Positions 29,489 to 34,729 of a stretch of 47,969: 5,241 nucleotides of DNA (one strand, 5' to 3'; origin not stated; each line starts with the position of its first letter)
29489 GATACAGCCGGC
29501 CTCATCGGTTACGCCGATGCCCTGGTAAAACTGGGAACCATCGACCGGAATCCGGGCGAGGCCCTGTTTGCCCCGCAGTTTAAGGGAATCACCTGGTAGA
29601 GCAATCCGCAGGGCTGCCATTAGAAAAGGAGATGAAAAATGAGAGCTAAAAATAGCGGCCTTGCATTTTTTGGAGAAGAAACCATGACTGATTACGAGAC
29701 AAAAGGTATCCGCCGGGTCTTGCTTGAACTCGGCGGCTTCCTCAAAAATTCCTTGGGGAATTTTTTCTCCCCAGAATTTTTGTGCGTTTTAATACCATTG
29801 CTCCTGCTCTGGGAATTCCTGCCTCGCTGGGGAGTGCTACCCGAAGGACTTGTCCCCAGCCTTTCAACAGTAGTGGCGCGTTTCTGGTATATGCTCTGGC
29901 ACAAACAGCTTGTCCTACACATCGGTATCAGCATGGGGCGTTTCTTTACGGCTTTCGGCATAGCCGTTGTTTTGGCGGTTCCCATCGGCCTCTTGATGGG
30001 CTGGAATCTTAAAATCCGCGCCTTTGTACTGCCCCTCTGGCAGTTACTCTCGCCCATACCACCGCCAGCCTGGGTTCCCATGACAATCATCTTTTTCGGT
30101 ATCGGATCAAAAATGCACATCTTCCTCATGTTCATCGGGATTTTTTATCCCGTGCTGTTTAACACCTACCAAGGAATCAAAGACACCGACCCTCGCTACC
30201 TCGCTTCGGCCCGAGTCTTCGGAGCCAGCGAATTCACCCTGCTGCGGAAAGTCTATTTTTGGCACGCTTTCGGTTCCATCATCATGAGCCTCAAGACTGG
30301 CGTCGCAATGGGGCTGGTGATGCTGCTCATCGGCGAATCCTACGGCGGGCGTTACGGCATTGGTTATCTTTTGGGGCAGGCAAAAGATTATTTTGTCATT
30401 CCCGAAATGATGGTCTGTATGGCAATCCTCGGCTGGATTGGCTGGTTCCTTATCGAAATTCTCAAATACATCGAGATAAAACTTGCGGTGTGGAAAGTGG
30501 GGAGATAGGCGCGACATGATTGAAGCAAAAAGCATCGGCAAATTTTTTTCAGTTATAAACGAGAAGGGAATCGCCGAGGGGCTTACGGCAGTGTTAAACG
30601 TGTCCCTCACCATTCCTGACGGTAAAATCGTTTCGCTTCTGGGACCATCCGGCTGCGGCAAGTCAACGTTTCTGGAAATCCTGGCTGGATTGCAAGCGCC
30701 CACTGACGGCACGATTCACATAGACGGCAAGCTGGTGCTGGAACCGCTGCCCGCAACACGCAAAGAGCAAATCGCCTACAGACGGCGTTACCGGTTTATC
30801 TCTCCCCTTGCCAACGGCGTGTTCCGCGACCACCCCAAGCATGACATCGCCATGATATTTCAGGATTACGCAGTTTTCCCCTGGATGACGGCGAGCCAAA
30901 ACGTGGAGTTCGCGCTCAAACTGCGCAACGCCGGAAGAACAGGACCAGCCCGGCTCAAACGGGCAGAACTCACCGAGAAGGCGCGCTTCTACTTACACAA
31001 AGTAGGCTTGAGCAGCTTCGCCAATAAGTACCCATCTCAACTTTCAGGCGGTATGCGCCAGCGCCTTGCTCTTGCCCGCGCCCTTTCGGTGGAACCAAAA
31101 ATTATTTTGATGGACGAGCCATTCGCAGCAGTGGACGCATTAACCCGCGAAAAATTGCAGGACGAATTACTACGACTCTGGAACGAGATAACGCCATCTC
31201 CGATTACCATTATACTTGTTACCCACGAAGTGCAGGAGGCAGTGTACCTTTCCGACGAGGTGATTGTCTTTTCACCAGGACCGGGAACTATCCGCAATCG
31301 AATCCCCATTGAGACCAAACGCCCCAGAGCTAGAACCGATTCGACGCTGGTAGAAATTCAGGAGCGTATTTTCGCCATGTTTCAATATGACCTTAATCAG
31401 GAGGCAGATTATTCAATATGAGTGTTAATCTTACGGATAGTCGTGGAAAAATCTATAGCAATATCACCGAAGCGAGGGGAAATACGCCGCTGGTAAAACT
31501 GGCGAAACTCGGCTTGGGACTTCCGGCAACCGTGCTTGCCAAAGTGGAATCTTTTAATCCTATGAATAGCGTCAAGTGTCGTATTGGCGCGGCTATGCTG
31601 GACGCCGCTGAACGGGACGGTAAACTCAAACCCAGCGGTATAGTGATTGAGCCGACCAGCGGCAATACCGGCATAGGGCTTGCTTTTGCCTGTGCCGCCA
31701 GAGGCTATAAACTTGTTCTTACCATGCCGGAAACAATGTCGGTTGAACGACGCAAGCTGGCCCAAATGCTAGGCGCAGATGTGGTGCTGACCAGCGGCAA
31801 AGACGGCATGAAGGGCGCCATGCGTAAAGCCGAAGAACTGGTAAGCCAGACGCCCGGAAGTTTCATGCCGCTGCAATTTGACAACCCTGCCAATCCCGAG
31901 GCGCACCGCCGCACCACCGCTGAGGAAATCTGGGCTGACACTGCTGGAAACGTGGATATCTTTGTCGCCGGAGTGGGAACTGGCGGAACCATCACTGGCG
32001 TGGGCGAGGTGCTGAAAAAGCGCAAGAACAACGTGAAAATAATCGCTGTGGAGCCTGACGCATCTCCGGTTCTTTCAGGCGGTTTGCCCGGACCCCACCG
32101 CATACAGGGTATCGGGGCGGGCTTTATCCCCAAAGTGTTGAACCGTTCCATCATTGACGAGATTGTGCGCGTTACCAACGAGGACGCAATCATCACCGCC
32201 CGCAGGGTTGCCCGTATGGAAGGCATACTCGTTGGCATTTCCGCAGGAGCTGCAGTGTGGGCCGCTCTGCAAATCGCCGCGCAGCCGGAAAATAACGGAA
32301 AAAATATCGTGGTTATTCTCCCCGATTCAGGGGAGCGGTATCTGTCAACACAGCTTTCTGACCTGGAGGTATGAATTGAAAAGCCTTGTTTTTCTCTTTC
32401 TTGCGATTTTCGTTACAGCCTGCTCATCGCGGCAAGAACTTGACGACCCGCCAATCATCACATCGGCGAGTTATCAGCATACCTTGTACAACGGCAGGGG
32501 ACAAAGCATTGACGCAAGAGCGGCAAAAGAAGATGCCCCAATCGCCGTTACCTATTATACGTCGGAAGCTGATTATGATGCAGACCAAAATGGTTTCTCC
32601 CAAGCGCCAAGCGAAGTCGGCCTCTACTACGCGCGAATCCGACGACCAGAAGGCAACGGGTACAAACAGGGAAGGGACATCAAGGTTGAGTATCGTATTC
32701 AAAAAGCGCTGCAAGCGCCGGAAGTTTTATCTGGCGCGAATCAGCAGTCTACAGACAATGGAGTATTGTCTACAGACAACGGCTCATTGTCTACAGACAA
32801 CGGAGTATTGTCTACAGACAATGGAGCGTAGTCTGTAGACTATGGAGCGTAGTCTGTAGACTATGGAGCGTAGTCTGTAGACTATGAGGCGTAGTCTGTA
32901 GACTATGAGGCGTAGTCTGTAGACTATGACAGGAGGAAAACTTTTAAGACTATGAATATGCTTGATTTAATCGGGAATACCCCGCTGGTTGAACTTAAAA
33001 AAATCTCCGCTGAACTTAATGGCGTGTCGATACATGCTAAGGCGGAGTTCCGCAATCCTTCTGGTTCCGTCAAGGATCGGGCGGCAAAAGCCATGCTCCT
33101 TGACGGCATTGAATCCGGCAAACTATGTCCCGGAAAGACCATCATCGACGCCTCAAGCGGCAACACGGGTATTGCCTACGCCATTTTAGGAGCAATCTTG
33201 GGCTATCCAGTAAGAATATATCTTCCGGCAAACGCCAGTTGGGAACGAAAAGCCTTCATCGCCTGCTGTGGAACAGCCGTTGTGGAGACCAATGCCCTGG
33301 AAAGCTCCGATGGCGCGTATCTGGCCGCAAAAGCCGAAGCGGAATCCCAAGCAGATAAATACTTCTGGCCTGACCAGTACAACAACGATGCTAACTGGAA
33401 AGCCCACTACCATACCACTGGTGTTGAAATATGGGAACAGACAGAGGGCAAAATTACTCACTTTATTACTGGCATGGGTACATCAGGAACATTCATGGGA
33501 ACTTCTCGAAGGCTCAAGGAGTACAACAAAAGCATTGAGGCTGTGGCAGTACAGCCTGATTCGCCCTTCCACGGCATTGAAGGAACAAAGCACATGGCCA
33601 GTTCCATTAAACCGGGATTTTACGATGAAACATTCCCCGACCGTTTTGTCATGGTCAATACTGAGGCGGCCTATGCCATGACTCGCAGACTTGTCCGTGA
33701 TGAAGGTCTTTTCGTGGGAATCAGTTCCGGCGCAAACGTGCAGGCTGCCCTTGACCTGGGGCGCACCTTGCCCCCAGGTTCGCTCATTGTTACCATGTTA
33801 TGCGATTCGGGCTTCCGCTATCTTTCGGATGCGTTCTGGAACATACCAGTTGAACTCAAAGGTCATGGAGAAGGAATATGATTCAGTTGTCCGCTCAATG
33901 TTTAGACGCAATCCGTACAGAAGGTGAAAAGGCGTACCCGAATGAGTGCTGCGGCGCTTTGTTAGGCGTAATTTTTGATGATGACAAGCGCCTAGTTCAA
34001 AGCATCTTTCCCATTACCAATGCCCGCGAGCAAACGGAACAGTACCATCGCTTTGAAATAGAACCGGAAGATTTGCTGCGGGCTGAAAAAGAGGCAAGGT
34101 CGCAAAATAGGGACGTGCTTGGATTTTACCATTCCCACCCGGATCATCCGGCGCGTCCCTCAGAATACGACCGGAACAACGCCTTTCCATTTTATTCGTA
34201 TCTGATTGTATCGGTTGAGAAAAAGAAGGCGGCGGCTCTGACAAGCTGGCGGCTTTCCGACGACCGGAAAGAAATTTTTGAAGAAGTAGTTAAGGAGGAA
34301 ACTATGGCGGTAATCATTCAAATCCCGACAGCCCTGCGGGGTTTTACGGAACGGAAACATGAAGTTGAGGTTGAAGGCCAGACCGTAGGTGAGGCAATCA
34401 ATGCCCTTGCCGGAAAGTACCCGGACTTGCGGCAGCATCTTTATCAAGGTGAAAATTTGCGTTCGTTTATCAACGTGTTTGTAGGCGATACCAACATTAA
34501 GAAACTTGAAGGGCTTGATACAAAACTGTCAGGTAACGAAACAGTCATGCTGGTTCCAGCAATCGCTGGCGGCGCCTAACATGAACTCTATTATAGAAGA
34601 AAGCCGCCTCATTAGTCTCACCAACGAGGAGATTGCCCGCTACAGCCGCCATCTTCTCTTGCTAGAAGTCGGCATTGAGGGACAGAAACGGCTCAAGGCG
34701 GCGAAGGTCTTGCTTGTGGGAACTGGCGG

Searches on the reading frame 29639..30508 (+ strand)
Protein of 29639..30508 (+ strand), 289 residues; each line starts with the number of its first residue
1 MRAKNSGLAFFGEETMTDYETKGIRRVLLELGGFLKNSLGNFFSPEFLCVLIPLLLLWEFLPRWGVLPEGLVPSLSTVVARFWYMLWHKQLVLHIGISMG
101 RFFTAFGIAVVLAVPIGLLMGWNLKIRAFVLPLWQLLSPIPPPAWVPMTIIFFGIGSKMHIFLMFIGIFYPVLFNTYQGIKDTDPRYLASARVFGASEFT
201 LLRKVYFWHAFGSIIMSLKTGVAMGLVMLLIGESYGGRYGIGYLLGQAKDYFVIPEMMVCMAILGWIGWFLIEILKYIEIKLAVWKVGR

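Call 18: search_protein_families(library=ncbifam, proteins=[window:29639-30508:+], max_evalue=1e-8)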
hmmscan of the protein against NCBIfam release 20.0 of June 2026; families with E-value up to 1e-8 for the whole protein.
window:29639-30508:+ (289 aa): 5 families
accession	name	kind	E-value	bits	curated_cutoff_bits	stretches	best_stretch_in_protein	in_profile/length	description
NF040733.1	ABC_perm_U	equivalog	8.2e-34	117.2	295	1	50-287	14-250/251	ABC transporter permease subunit SaoP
NF007545.0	PRK10160.1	equivalog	3.4e-26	92.3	342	1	88-286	73-271/275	taurine ABC transporter permease TauC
NF008470.0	PRK11365.1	equivalog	1.3e-22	80.5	347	1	46-263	15-230/263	aliphatic sulfonate ABC transporter permease SsuC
TIGR01183.1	ntrB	equivalog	4.9e-20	72.1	209.05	1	89-277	13-201/202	nitrate ABC transporter permease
TIGR03416.1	ABC_choXWV_perm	equivalog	6.2e-12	45.5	363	1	97-236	90-229/267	choline ABC transporter permease subunit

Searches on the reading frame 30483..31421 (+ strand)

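Call 19: search_protein_families(library=ncbifam, proteins=[window:30483-31421:+], max_evalue=1e-8)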
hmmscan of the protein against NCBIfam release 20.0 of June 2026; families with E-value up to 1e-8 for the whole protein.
window:30483-31421:+ (312 aa): 174 families (the best 25 are shown)
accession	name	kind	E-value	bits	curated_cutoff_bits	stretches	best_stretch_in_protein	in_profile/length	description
NF040729.1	ABC_ATP_SaoA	equivalog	1.6e-59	201.3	360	2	116-299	70-242/248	ABC transporter ATP-binding protein SaoA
TIGR01184.1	ntrCD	subfamily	3.1e-59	200.3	291.8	2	116-286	50-212/230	nitrate ABC transporter ATP-binding protein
TIGR03265.1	PhnT2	equivalog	4e-56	190.7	457.7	2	119-265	75-210/353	putative 2-aminoethylphosphonate ABC transporter ATP-binding protein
NF008421.0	PRK11248.1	equivalog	2.4e-55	187.8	357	2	117-283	67-222/255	taurine ABC transporter ATP-binding subunit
TIGR00968.1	3a0106s01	subfamily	1.9e-54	184.7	342.75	2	119-266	71-207/237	sulfate ABC transporter ATP-binding protein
TIGR01186.1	proV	subfamily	1.7e-53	182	326.6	1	35-266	7-206/363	betaine/proline/choline family ABC transporter ATP-binding protein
TIGR01187.1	potA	subfamily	2.4e-48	164.9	355.6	1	119-266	41-177/325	polyamine ABC transporter ATP-binding protein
NF006987.0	PRK09452.1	equivalog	1.8e-47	161.8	482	2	119-266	88-224/378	spermidine/putrescine ABC transporter ATP-binding protein PotA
NF008105.0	PRK10851.1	equivalog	3.9e-47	160.7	502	2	121-266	75-213/362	sulfate/thiosulfate ABC transporter ATP-binding protein CysA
NF043075.1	MMSYN1_0197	equivalog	4.2e-47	160.7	550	2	119-266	73-209/341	spermidine/putrescine ABC transporter ATP-binding protein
NF008653.0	PRK11650.1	subfamily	1.7e-46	158.9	432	2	119-266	75-211/357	sn-glycerol-3-phosphate ABC transporter ATP-binding protein UgpC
NF008513.0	PRK11432.1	equivalog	2.2e-46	158.4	496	2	119-266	77-213/351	ferric ABC transporter ATP-binding protein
TIGR03415.1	ABC_choXWV_ATP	equivalog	5.9e-46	157.1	483.75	1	35-264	38-239/382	choline ABC transporter ATP-binding protein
NF040933.2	ABC_arch_GlcV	equivalog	2e-45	155.2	450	2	113-264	76-216/357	glucose ABC transporter ATP-binding protein GlcV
NF008420.0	PRK11247.1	equivalog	3.9e-45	154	395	2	117-297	78-239/257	aliphatic sulfonates ABC transporter ATP-binding protein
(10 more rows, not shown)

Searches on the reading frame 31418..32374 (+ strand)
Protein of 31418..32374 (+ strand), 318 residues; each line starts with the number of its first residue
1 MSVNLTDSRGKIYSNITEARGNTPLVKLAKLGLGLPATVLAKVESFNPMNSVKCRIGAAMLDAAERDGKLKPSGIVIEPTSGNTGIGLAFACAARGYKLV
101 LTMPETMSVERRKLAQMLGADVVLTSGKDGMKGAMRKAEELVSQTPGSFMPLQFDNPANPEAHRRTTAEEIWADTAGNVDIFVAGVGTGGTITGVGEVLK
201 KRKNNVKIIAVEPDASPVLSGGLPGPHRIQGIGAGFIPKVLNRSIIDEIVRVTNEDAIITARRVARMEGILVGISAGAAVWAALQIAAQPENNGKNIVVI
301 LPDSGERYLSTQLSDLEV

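Call 19: search_protein_families(library=ncbifam, proteins=[window:31418-32374:+], max_evalue=1e-8)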
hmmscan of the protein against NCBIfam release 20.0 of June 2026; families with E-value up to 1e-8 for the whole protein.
window:31418-32374:+ (318 aa): 29 families (the best 25 are shown)
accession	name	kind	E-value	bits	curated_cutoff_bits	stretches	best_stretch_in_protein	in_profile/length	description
TIGR01139.1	cysK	equivalog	5.2e-136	452.7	350.95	1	17-313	2-297/298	cysteine synthase A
TIGR01136.1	cysKM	subfamily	5.4e-132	439.7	344.15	1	17-313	2-298/299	cysteine synthase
NF007989.0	PRK10717.1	equivalog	1.3e-99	333.5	387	1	11-312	3-316/334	cysteine synthase A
TIGR01137.1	cysta_beta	equivalog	1.4e-95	320.6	510.25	1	13-315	2-312/457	cystathionine beta-synthase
TIGR01138.1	cysM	equivalog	4.6e-83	279.1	394.2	1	16-313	2-289/290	cysteine synthase B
NF008735.0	PRK11761.1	equivalog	5.4e-82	275.4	413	1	13-313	3-293/296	cysteine synthase CysM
TIGR03945.1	PLP_SbnA_fam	equivalog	2.2e-71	240.4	349.95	1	17-311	2-297/304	2,3-diaminopropionate biosynthesis protein SbnA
NF053679.1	CysteaSynCapA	equivalog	7.4e-65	218.9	600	1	11-315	5-321/329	cysteate synthase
NF052478.1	CystDsulMYC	equivalog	1.1e-23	84.1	600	1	41-315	41-327/354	L-cysteine desulfhydrase Cds1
NF005292.0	PRK06815.1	equivalog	3.5e-21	75.6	371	1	20-301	19-303/320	threonine/serine dehydratase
TIGR01124.1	ilvA_2Cterm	equivalog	7.6e-21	74.3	411.3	1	13-231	8-219/499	threonine ammonia-lyase, biosynthetic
NF006390.0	PRK08639.1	equivalog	4.3e-20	72.1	421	1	14-222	17-221/418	threonine ammonia-lyase IlvA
TIGR02079.1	THD1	equivalog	5.9e-20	71.4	440.55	1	15-301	9-302/410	threonine ammonia-lyase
TIGR01127.1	ilvA_1Cterm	equivalog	6.2e-20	71.5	378.75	1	23-301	1-281/380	threonine ammonia-lyase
NF006674.0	PRK09224.1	subfamily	1.5e-19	70.1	577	1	14-230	17-226/508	threonine ammonia-lyase IlvA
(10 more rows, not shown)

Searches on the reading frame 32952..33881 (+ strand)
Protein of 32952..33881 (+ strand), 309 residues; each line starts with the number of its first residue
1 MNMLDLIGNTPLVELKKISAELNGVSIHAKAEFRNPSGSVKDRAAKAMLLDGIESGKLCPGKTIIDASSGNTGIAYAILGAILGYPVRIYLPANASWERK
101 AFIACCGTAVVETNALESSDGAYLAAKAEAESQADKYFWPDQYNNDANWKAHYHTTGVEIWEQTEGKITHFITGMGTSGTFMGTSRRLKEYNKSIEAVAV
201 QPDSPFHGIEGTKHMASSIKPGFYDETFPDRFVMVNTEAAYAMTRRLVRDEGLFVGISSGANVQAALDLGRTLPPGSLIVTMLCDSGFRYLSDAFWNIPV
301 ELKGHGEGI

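Call 19: search_protein_families(library=ncbifam, proteins=[window:32952-33881:+], max_evalue=1e-8)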
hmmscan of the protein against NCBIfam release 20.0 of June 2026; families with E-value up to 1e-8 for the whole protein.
window:32952-33881:+ (309 aa): 20 families
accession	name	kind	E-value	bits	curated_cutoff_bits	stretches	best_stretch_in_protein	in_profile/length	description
TIGR01138.1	cysM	equivalog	3.7e-102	341.8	394.2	1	3-295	2-289/290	cysteine synthase B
TIGR01136.1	cysKM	subfamily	6.8e-94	314.6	344.15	1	4-295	2-298/299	cysteine synthase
NF008735.0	PRK11761.1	equivalog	4.2e-82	275.7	413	1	3-296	6-294/296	cysteine synthase CysM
NF007989.0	PRK10717.1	equivalog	6.6e-80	268.7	387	1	2-296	7-318/334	cysteine synthase A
TIGR01139.1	cysK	equivalog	5.3e-78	262.3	350.95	1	5-295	3-297/298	cysteine synthase A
TIGR01137.1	cysta_beta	equivalog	1.1e-68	231.9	510.25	1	2-295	4-310/457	cystathionine beta-synthase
TIGR03945.1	PLP_SbnA_fam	equivalog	5.4e-60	203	349.95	1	4-293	2-297/304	2,3-diaminopropionate biosynthesis protein SbnA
NF053679.1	CysteaSynCapA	equivalog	2.6e-53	180.9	600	1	2-295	9-319/329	cysteate synthase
NF052478.1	CystDsulMYC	equivalog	4.3e-18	65.8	600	1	22-294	34-324/354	L-cysteine desulfhydrase Cds1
NF005292.0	PRK06815.1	equivalog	3.6e-17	62.4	371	1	6-203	18-205/320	threonine/serine dehydratase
NF004170.0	PRK05638.1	equivalog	1e-14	54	421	1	8-181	65-225/442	threonine synthase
NF006094.0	PRK08246.1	subfamily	2.3e-14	53.5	331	1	6-203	20-201/310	serine/threonine dehydratase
NF006390.0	PRK08639.1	equivalog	4.8e-11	42.3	421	1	3-203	19-213/418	threonine ammonia-lyase IlvA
NF006050.0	PRK08197.1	equivalog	7.2e-11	41.5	303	1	8-172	79-234/406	threonine synthase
TIGR00260.1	thrC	equivalog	9.8e-11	41.4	167.1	1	8-94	21-107/340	threonine synthase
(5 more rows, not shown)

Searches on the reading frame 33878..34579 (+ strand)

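Call 19: search_protein_families(library=ncbifam, proteins=[window:33878-34579:+], max_evalue=1e-8)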
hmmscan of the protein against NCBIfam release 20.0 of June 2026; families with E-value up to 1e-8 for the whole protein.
window:33878-34579:+ (233 aa): 3 families
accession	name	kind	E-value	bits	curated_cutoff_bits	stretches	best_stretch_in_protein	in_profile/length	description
NF041370.1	desamp_Halo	equivalog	1.2e-22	80.2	130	1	9-130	12-125/133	desampylase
NF041918.1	SAMP1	equivalog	1.4e-14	54.3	60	1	159-232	16-91/91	ubiquitin-like small modifier protein 1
TIGR01687.1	moaD_arch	subfamily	3.2e-10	40.3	49.5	1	153-232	9-88/88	MoaD family protein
